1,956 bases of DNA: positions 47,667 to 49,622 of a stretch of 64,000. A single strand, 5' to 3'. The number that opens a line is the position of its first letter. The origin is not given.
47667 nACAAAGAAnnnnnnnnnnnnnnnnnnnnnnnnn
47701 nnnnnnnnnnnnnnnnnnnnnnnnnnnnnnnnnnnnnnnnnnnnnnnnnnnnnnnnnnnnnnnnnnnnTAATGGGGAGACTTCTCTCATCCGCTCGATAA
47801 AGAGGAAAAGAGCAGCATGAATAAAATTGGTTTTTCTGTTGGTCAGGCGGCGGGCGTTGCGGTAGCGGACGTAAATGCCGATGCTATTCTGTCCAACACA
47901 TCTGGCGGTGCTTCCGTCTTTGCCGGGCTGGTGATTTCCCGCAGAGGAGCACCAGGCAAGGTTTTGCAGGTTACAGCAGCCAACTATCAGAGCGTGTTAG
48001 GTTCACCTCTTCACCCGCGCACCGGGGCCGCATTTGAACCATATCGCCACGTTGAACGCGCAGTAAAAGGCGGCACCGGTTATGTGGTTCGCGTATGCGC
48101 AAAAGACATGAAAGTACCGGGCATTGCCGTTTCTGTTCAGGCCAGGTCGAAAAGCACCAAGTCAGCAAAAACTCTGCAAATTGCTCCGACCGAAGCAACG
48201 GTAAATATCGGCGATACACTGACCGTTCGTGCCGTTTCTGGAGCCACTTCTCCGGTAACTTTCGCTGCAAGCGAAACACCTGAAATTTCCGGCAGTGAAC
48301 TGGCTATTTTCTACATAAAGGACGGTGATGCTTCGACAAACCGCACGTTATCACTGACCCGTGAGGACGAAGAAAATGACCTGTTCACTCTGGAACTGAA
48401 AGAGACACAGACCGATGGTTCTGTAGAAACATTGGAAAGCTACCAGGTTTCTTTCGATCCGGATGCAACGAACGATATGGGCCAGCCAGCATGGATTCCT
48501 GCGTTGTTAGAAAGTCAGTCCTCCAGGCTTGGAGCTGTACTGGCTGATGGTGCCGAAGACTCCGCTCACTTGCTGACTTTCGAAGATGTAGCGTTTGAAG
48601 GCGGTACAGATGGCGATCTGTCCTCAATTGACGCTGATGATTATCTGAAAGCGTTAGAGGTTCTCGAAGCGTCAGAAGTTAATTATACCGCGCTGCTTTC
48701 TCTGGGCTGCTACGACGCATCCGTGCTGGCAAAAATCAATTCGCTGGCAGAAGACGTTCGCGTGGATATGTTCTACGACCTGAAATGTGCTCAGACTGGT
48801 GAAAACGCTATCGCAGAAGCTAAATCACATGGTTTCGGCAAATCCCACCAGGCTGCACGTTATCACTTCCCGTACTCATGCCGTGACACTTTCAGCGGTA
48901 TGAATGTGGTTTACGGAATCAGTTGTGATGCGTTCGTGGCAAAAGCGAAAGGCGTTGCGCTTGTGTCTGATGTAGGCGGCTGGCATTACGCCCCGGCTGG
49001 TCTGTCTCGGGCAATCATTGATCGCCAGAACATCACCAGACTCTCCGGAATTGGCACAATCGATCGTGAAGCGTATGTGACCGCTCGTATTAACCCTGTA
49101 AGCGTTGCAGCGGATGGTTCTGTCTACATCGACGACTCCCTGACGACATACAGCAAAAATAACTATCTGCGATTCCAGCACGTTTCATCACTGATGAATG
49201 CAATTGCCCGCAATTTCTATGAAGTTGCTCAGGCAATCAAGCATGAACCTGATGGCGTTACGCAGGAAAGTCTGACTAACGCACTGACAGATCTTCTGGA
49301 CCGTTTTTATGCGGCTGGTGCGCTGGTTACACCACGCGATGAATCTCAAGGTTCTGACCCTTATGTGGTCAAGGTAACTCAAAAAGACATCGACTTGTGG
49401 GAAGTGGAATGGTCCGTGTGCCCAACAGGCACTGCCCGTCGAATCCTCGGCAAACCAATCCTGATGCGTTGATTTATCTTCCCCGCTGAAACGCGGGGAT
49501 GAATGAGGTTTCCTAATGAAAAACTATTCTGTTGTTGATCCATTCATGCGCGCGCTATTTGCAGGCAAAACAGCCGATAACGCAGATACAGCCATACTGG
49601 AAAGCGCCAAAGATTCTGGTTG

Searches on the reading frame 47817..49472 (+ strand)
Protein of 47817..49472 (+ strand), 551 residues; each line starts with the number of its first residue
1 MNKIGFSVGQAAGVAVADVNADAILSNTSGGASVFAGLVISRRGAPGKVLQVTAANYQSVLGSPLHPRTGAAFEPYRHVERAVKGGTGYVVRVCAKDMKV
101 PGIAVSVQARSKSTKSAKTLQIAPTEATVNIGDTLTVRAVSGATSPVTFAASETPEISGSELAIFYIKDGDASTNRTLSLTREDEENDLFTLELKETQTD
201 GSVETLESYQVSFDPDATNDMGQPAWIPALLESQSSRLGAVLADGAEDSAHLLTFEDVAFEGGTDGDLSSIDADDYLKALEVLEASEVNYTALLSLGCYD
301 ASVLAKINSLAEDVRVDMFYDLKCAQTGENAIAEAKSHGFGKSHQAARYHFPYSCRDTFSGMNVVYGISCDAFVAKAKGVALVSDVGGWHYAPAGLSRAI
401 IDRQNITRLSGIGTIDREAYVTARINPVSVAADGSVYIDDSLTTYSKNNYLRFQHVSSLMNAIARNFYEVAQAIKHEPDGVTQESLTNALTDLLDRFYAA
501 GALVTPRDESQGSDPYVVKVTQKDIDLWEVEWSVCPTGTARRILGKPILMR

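Call 28: search_protein_families(library=phrogs, proteins=[window:47817-49472:+], max_evalue=0.00001)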
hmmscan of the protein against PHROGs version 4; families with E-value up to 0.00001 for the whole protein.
window:47817-49472:+ (551 aa): 2 families
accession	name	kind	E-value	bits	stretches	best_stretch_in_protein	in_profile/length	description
phrog_1036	-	tail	1.4e-189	632.6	1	1-551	2-531/531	tail sheath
phrog_23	-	tail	1.2e-07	31.9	1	43-504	58-420/496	tail sheath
